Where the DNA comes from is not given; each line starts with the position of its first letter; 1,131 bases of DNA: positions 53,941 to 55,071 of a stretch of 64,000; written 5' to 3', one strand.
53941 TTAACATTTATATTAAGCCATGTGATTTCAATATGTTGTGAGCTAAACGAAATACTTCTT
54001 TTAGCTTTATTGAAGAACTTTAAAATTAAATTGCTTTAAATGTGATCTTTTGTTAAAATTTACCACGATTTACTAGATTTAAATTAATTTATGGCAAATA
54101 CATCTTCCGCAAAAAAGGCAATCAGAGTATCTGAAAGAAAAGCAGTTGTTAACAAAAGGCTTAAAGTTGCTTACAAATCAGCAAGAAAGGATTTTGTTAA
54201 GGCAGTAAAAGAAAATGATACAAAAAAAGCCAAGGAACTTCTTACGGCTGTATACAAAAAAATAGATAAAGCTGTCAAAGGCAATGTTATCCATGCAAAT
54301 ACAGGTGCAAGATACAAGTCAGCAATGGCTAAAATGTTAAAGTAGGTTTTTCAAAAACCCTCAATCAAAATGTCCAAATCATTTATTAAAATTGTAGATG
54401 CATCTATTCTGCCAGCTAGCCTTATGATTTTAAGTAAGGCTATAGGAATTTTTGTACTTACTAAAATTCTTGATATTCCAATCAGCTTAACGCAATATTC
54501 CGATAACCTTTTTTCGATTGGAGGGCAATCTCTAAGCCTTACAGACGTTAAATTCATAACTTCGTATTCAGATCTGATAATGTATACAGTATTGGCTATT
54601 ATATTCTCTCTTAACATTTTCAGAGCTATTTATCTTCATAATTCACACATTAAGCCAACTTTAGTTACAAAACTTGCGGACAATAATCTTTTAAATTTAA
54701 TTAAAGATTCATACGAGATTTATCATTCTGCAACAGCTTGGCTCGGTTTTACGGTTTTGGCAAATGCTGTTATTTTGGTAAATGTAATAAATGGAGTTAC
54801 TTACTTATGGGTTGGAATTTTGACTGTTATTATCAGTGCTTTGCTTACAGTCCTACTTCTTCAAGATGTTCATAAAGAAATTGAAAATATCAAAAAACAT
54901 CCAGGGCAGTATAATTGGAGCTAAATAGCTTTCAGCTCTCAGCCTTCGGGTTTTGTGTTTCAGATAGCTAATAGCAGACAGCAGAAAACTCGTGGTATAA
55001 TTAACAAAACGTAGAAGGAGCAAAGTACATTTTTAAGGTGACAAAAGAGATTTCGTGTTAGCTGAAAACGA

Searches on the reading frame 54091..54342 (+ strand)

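Call 4: search_protein_families(library=pfam, proteins=[window:54091-54342:+])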
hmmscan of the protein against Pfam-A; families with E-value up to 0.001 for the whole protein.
window:54091-54342:+ (84 aa): 1 family
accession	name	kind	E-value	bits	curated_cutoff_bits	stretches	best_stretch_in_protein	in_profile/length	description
PF01649.23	Ribosomal_S20p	-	1.8e-20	73.8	29.5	1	2-84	1-83/83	Ribosomal protein S20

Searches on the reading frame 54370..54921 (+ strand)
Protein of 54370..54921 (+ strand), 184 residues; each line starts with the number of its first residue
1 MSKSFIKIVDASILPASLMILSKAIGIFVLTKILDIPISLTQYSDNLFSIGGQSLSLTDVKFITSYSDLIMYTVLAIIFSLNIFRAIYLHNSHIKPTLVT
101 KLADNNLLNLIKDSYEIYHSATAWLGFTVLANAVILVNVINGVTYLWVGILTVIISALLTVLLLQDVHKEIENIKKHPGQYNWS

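Call 4: search_protein_families(library=pfam, proteins=[window:54370-54921:+])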
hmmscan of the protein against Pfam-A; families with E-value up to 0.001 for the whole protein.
window:54370-54921:+ (184 aa): 0 families

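Call 61: find_homologous_proteins(query=window:54370-54921:+, max_evalue=0.00001)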
Query window:54370-54921:+ (184 aa): 34 proteins with E <= 0.00001 among 171 candidates.
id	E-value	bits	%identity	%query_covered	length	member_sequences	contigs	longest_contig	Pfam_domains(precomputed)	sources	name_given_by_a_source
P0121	3.1e-108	377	100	100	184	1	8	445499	-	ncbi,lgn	-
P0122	3.3e-99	348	89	100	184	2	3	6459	-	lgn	-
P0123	1.9e-93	329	83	100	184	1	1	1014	-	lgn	-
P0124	5.3e-61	224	57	100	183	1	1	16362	-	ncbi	-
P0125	3.9e-60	221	57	100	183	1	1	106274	-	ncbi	-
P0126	4.1e-60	221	57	99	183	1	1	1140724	-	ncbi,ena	-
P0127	1.0e-59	219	58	100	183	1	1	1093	-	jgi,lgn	-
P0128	1.4e-58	216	58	100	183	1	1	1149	-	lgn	-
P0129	5.5e-57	210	56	99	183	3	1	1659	-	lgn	-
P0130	9.6e-57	210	54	93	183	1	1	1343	-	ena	-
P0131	1.2e-56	209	54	99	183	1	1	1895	-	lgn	-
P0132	1.4e-56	209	53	99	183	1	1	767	-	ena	-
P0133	7.3e-56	207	55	99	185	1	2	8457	-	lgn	-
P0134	2.4e-55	205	52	99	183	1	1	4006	-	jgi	-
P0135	8.1e-54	200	50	100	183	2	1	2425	-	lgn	-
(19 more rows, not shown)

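Call 62: find_encoding_contigs(protein=P0122, flank=2500, max_places=3)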
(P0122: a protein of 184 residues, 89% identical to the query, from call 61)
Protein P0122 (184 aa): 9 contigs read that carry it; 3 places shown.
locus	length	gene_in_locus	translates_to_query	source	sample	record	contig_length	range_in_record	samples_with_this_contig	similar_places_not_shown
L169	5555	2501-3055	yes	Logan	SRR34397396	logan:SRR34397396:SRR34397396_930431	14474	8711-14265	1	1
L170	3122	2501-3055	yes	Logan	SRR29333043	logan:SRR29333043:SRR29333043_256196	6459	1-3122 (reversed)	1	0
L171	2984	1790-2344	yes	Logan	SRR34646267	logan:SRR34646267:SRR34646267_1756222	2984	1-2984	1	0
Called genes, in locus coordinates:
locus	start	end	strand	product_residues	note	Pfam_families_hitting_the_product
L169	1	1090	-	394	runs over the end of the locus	PF13439:Glyco_transf_4, PF13579:Glyco_trans_4_4, PF20706:GT4-conflict (weak), PF00534:Glycos_transf_1, PF13692:Glyco_trans_1_4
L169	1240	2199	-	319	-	PF01026:TatD_DNase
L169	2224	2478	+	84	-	PF01649:Ribosomal_S20p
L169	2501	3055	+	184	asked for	-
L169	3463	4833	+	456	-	PF00579:tRNA-synt_1b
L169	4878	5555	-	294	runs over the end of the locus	?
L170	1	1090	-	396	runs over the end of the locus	PF13439:Glyco_transf_4, PF13579:Glyco_trans_4_4, PF20706:GT4-conflict (weak), PF00534:Glycos_transf_1, PF13692:Glyco_trans_1_4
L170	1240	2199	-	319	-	PF01026:TatD_DNase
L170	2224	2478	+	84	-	PF01649:Ribosomal_S20p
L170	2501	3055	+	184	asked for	-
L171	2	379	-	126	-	?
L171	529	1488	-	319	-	PF01026:TatD_DNase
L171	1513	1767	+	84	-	PF01649:Ribosomal_S20p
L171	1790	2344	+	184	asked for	-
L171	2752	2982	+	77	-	?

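Call 63: find_encoding_contigs(protein=P0126, flank=2500, max_places=2)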
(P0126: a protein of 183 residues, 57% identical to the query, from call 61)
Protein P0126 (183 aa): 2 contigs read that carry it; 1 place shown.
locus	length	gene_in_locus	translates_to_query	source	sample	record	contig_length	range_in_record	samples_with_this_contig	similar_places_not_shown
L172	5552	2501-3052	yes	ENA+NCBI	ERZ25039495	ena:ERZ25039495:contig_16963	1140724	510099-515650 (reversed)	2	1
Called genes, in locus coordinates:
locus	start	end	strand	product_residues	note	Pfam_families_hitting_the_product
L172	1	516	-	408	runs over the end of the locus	PF13439:Glyco_transf_4, PF13579:Glyco_trans_4_4, PF00534:Glycos_transf_1, PF13692:Glyco_trans_1_4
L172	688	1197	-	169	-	-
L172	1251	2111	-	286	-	PF01026:TatD_DNase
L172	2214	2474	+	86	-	PF01649:Ribosomal_S20p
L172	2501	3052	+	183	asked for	-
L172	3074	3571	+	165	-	-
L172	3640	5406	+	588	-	PF01588:tRNA_bind, PF00579:tRNA-synt_1b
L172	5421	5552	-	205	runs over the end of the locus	PF02589:LUD_dom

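Call 64: find_encoding_contigs(protein=P0125, flank=2500, max_places=2)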
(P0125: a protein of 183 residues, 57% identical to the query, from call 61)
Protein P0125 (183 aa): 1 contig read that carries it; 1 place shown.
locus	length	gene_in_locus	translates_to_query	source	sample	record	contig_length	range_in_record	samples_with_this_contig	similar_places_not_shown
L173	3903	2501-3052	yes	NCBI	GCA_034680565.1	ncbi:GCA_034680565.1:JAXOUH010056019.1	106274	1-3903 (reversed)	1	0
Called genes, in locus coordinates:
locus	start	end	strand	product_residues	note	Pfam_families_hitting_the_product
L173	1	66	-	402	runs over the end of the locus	PF13439:Glyco_transf_4, PF13579:Glyco_trans_4_4, PF00534:Glycos_transf_1, PF13692:Glyco_trans_1_4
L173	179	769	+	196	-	-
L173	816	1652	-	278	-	PF01026:TatD_DNase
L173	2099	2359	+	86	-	PF01649:Ribosomal_S20p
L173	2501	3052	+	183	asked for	-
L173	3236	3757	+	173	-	-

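Call 83: search_protein_families(library=pfam, proteins=[L172:3074-3568:+], max_evalue=0.001)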
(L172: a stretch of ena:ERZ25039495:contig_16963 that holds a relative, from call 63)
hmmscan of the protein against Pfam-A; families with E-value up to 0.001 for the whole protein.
L172:3074-3568:+ (165 aa): 0 families
